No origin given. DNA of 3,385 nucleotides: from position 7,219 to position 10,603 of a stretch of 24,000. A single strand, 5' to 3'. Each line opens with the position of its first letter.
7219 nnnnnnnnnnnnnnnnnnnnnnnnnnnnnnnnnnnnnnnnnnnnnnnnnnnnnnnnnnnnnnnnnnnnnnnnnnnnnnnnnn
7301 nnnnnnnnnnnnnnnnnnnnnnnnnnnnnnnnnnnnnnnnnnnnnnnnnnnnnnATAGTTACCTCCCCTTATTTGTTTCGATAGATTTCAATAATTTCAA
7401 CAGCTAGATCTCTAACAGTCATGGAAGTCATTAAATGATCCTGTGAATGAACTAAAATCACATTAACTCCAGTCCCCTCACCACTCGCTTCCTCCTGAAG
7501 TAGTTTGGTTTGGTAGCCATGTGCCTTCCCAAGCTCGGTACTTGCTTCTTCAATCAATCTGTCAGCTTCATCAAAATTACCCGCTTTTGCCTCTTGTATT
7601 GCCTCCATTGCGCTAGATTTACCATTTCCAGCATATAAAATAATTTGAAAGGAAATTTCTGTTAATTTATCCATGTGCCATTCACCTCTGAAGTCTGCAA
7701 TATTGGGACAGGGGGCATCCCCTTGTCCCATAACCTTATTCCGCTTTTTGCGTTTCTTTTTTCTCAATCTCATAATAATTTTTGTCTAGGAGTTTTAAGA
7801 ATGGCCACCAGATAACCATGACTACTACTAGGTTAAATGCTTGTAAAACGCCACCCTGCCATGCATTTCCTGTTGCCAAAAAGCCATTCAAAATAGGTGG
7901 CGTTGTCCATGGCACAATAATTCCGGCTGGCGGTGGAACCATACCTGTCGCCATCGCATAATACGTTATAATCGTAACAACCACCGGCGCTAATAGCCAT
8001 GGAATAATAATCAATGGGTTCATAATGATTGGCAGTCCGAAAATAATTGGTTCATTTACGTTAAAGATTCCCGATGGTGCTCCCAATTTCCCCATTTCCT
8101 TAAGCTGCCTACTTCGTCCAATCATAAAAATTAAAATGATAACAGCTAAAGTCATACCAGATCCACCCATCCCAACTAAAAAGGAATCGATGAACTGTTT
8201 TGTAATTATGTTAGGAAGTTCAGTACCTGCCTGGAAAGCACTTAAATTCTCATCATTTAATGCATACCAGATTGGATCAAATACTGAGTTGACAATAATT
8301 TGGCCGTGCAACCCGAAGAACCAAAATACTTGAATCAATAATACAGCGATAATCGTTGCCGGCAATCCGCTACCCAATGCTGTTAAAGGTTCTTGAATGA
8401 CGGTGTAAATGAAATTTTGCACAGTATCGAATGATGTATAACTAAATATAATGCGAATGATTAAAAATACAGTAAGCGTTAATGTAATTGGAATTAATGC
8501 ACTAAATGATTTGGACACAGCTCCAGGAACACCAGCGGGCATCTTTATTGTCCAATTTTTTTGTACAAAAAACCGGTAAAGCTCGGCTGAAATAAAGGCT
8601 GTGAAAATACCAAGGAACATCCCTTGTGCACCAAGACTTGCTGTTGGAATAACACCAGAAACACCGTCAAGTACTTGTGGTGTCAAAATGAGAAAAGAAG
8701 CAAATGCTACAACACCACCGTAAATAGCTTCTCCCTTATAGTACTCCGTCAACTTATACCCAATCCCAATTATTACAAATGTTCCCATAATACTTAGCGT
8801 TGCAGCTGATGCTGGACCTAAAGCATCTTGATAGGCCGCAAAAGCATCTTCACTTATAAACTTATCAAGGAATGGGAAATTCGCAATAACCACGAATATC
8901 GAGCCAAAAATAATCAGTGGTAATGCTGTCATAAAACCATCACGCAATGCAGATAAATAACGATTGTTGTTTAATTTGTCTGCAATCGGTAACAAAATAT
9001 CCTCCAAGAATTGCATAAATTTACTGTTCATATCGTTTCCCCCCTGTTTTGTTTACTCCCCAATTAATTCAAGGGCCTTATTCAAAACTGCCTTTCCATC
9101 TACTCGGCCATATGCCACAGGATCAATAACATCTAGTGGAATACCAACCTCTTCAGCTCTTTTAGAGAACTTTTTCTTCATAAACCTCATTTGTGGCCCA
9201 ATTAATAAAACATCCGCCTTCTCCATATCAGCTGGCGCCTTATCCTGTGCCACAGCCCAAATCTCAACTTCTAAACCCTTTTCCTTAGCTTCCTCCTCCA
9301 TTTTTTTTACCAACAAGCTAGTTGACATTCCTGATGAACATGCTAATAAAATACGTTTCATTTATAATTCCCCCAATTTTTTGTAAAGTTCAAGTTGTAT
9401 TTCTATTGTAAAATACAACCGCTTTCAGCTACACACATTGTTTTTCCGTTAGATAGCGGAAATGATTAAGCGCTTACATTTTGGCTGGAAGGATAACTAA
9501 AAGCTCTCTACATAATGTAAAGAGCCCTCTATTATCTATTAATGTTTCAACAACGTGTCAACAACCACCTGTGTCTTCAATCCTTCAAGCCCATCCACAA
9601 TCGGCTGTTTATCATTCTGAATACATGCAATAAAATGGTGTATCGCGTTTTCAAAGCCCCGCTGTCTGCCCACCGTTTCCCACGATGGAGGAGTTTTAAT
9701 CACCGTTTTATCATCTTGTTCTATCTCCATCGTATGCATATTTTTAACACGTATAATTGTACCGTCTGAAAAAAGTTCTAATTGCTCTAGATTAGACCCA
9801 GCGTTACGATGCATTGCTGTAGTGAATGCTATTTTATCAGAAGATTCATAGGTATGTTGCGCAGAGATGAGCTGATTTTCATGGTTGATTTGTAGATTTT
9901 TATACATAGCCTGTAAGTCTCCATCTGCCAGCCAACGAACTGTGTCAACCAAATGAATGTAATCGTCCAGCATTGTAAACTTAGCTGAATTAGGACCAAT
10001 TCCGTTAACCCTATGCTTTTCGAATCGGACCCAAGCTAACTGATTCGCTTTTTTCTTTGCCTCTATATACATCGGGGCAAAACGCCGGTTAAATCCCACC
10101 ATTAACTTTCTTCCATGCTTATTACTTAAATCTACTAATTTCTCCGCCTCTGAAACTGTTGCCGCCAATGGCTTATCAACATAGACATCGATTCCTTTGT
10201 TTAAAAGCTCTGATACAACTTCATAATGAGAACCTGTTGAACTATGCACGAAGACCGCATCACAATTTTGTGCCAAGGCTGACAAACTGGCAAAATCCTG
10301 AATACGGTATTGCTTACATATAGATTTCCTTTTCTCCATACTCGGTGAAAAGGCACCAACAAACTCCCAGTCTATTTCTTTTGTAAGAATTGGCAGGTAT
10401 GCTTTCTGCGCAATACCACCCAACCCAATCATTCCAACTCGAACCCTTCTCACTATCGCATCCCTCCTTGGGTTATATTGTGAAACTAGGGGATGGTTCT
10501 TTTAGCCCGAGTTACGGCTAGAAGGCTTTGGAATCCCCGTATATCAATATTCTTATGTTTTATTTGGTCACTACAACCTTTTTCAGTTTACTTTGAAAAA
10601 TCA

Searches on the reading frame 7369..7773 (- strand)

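Call 22: search_protein_families(library=pfam, proteins=[window:7369-7773:-], max_evalue=0.001)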
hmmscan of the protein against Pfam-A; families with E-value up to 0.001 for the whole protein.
window:7369-7773:- (134 aa): 1 family
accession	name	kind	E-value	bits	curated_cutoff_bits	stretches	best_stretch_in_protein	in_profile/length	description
PF02255.21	PTS_IIA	-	1.8e-37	127.7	27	1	39-132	1-94/94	PTS system, Lactose/Cellobiose specific IIA subunit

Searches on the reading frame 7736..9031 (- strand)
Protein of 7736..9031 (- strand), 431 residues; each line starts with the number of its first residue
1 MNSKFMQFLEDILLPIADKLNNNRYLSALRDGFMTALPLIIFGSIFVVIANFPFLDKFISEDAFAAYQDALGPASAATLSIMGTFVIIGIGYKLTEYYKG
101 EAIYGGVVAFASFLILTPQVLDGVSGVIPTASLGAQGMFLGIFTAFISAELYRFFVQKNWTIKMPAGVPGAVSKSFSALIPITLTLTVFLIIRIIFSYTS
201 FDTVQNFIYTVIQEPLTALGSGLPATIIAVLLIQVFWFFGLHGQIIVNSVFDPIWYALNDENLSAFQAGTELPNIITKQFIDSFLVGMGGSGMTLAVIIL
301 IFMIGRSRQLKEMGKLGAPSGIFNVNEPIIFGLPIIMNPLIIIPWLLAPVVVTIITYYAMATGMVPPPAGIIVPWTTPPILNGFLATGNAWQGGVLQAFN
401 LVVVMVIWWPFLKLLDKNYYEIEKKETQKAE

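Call 22: search_protein_families(library=pfam, proteins=[window:7736-9031:-], max_evalue=0.001)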
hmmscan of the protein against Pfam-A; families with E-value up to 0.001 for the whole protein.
window:7736-9031:- (431 aa): 1 family
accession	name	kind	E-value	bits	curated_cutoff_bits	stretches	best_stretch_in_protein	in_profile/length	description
PF02378.23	PTS_EIIC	-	1.4e-67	228.5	30.7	1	30-349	1-319/319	Phosphotransferase system, EIIC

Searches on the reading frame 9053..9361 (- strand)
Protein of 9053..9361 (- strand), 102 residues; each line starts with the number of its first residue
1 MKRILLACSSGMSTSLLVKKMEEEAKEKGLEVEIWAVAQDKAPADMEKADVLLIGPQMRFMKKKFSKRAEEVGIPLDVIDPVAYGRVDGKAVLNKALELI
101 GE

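Call 22: search_protein_families(library=pfam, proteins=[window:9053-9361:-], max_evalue=0.001)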
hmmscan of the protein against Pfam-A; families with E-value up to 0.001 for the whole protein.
window:9053-9361:- (102 aa): 1 family
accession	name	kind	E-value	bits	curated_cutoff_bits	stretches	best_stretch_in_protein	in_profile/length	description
PF02302.22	PTS_IIB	-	8e-22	78.1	23.6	1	3-95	1-90/90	PTS system, Lactose/Cellobiose specific IIB subunit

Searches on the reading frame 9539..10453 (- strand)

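Call 22: search_protein_families(library=pfam, proteins=[window:9539-10453:-], max_evalue=0.001)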
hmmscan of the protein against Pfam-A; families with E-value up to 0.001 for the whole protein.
window:9539-10453:- (304 aa): 3 families
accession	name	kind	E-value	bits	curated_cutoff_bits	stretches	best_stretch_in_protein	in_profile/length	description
PF21378.2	YceM-like_C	-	4.1e-47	159.8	27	1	127-247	1-120/120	YceM-like, C-terminal domain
PF01408.29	GFO_IDH_MocA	-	7e-28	98.2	24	1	4-121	1-120/120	Oxidoreductase family, NAD-binding Rossmann fold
PF03807.23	F420_oxidored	-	0.00069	20.6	21.6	0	5-83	1-79/94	NADP oxidoreductase coenzyme F420-dependent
